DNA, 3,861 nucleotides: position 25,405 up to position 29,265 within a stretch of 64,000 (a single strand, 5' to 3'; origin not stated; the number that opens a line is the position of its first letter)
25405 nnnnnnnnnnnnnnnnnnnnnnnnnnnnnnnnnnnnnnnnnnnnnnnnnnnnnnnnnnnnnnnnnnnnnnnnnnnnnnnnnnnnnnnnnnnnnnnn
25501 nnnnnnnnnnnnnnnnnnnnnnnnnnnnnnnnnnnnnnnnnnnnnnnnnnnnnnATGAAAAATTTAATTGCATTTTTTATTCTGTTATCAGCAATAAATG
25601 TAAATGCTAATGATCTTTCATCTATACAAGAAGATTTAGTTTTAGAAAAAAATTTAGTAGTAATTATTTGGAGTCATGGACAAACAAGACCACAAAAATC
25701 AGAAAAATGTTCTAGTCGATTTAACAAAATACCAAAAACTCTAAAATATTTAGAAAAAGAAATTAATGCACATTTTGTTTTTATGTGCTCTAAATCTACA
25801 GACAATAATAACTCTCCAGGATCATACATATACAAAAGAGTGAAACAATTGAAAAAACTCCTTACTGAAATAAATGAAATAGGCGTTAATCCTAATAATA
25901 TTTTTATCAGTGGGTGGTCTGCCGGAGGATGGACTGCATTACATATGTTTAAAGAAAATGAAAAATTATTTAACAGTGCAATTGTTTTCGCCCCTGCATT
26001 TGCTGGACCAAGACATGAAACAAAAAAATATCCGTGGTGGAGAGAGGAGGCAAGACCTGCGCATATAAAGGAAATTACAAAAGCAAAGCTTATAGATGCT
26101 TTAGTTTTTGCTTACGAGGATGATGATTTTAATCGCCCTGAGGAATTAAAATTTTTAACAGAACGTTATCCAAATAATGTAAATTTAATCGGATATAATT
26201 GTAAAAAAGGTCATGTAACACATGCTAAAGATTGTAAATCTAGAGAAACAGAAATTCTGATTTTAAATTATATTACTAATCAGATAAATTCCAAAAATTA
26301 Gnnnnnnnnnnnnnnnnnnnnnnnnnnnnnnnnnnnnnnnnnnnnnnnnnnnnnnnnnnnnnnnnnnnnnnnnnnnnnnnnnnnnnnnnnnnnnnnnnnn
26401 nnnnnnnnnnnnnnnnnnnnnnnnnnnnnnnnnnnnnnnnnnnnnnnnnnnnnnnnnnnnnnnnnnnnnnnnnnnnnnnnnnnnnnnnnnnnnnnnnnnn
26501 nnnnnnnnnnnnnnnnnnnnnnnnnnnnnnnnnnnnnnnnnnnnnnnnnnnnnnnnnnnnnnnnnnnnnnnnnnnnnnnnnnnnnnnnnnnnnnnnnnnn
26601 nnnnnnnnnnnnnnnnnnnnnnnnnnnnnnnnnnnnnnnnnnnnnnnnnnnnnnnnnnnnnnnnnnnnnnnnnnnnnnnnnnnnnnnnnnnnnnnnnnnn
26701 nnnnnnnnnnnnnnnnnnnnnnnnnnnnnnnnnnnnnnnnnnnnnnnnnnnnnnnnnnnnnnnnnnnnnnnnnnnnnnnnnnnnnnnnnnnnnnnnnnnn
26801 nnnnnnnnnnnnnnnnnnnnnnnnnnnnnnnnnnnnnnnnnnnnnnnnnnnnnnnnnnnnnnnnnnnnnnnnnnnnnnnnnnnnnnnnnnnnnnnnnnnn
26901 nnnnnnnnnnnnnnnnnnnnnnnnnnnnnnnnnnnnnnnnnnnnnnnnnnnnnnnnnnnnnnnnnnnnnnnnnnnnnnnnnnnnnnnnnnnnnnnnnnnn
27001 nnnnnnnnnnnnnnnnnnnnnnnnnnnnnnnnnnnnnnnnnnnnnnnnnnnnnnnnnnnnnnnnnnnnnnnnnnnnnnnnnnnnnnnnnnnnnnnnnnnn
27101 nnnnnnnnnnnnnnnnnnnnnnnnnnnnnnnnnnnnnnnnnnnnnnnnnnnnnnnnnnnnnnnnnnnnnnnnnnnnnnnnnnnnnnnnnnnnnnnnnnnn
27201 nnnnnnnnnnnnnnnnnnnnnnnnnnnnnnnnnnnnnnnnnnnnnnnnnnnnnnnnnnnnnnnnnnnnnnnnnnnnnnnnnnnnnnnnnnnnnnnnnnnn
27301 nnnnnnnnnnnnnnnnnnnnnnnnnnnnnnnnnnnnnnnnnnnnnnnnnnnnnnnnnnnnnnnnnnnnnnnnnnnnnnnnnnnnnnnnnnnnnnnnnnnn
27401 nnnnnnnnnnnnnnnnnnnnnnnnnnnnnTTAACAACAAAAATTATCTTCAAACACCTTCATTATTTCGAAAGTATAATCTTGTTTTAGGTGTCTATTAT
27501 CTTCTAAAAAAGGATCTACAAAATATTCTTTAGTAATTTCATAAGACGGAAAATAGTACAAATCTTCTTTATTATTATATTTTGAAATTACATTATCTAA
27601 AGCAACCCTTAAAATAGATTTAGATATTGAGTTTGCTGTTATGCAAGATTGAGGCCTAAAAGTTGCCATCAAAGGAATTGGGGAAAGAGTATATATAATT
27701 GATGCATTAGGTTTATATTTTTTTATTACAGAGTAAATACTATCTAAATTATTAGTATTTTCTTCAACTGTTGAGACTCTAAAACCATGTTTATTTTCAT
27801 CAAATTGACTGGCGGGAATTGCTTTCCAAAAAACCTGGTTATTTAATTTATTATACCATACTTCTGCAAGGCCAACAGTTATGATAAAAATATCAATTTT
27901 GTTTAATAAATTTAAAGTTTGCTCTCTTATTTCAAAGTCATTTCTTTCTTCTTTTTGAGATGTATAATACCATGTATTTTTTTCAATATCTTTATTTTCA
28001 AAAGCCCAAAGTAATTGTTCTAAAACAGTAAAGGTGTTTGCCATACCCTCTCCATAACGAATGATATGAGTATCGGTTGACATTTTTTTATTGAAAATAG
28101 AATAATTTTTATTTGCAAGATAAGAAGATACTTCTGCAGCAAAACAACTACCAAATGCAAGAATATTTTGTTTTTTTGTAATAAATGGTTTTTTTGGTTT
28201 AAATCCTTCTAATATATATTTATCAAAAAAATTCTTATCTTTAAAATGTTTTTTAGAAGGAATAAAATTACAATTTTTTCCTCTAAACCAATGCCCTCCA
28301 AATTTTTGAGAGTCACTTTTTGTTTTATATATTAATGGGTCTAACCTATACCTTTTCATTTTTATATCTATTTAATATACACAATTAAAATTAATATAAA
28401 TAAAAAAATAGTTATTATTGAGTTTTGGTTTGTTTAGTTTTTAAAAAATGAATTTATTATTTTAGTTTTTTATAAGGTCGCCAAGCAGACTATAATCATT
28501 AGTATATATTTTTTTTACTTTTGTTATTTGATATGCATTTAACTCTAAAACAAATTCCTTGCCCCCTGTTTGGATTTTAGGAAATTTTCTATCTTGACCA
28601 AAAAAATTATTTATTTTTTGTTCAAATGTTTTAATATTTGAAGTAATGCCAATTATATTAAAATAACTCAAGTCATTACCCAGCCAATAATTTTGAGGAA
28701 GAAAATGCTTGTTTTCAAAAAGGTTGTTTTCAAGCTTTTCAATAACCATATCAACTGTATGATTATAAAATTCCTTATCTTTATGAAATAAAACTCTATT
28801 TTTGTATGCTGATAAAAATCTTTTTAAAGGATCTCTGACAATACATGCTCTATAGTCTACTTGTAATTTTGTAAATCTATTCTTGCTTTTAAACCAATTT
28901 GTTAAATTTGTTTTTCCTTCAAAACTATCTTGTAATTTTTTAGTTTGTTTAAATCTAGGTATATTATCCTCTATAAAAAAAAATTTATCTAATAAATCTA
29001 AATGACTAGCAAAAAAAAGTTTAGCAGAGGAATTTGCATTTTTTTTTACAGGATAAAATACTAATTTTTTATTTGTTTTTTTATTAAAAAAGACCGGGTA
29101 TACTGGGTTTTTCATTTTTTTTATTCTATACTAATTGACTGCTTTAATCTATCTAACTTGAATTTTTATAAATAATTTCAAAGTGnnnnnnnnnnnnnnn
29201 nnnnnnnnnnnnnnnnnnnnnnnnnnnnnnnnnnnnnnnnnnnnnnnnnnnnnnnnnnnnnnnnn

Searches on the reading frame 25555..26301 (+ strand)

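Call 4: search_protein_families(library=pfam, proteins=[window:25555-26301:+], max_evalue=0.1)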
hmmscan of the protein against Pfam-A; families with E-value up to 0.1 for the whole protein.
window:25555-26301:+ (248 aa): 9 families
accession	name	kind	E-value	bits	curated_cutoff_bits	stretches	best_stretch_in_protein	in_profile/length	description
PF00326.27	Peptidase_S9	-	2.6e-05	24.2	22.6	1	110-163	60-117/213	Prolyl oligopeptidase family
PF00756.26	Esterase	-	0.00018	21.8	22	1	108-166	109-162/251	Putative esterase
PF12146.15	Hydrolase_4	-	0.00018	21.3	27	1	97-164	60-124/239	Serine aminopeptidase, S33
PF02230.22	Abhydrolase_2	-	0.00098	19.5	23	1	83-148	74-139/217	Phospholipase/Carboxylesterase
PF20408.4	Abhydrolase_11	-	0.001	19.3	27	1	37-200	5-148/193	Alpha/beta hydrolase domain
PF00135.34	COesterase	-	0.001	18.6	27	1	104-152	173-223/515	Carboxylesterase family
PF07859.19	Abhydrolase_3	-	0.0026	18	25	1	97-149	54-110/210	alpha/beta hydrolase fold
PF20434.5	BD-FAE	-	0.082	12.8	26.8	0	102-141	77-117/215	BD-FAE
PF13677.11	MotB_plug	-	0.091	12.8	24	0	1-24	26-50/58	Membrane MotB of proton-channel complex MotA/MotB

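Call 5: search_protein_families(library=ncbifam, proteins=[window:25555-26301:+], max_evalue=0.1)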
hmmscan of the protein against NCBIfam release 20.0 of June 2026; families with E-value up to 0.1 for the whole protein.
window:25555-26301:+ (248 aa): 4 families
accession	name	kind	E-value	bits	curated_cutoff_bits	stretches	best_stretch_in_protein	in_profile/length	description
NF050058.1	e_dPHAscl_type1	hypoth_equivalog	0.00017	21.2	150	1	102-165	91-156/276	extracellular catalytic domain type 1 short-chain-length polyhydroxyalkanoate depolymerase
TIGR03695.1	menH_SHCHC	equivalog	0.0086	15.5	208.55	0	95-145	52-102/252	2-succinyl-6-hydroxy-2,4-cyclohexadiene-1-carboxylate synthase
TIGR01840.1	esterase_phb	subfamily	0.029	13.9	107.85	0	96-134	76-115/213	PHB depolymerase family esterase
TIGR02928.1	TIGR02928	subfamily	0.067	12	181.3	0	86-130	12-57/366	orc1/cdc6 family replication initiation protein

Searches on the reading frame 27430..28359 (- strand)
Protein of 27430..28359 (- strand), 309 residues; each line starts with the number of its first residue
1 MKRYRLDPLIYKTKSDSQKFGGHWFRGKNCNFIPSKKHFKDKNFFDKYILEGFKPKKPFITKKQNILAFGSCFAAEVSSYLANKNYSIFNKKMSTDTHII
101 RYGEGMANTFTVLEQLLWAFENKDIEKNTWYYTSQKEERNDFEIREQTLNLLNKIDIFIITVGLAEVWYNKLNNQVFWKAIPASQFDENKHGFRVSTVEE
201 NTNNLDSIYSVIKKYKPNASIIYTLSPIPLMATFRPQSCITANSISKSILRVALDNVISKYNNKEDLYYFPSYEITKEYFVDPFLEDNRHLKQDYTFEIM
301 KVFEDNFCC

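Call 4: search_protein_families(library=pfam, proteins=[window:27430-28359:-], max_evalue=0.1)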
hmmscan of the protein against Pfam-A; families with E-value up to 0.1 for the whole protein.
window:27430-28359:- (309 aa): 2 families
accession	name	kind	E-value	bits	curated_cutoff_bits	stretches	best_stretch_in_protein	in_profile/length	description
PF08885.17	GSCFA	-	5.4e-35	121.7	25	1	66-303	2-237/237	GSCFA family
PF00031.27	Cystatin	-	0.05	14.3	22.2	0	248-277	11-40/92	Cystatin domain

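Call 5: search_protein_families(library=ncbifam, proteins=[window:27430-28359:-], max_evalue=0.1)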
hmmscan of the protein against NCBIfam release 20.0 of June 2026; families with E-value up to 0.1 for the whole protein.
window:27430-28359:- (309 aa): 0 families

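Call 6: search_protein_families(library=padloc, proteins=[window:27430-28359:-], max_evalue=0.1)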
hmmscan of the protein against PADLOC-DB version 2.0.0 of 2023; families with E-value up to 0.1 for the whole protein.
window:27430-28359:- (309 aa): 0 families

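Call 7: search_protein_families(library=phrogs, proteins=[window:27430-28359:-], max_evalue=0.1)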
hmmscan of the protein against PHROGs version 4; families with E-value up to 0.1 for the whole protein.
window:27430-28359:- (309 aa): 2 families
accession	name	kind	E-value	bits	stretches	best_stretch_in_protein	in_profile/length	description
phrog_12326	-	unknown function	0.012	16.5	1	106-179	27-98/141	-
phrog_17256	-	unknown function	0.015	16.5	1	71-131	52-111/119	-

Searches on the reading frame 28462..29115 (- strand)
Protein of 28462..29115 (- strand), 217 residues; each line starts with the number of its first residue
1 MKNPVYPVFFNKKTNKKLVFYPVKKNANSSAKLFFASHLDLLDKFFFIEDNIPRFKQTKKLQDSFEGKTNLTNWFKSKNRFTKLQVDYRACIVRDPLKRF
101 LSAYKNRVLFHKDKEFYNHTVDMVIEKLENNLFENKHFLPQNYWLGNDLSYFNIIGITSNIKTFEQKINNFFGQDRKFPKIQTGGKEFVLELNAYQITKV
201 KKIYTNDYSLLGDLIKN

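Call 4: search_protein_families(library=pfam, proteins=[window:28462-29115:-], max_evalue=0.1)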
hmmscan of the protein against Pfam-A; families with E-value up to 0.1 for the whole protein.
window:28462-29115:- (217 aa): 1 family
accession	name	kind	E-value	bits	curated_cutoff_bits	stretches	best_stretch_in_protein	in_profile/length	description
PF03567.20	Sulfotransfer_2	-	6.6e-11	43.2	22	1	14-211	7-249/252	Sulfotransferase family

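Call 5: search_protein_families(library=ncbifam, proteins=[window:28462-29115:-], max_evalue=0.1)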
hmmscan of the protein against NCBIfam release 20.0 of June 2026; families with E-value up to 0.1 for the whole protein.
window:28462-29115:- (217 aa): 0 families

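Call 6: search_protein_families(library=padloc, proteins=[window:28462-29115:-], max_evalue=0.1)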
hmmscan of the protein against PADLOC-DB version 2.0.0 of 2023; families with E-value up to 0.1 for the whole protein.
window:28462-29115:- (217 aa): 0 families

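Call 7: search_protein_families(library=phrogs, proteins=[window:28462-29115:-], max_evalue=0.1)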
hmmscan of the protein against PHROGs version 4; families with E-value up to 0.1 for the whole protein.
window:28462-29115:- (217 aa): 3 families
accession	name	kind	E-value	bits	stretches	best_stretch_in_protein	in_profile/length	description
phrog_3542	-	unknown function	1.3e-05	25.9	1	73-208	57-202/207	-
phrog_3347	-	moron, auxiliary metabolic gene and host takeover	0.025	15.5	1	11-213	4-215/219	Galactose-3-O-sulfotransferase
phrog_14666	-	unknown function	0.07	14.4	0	105-150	9-55/128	-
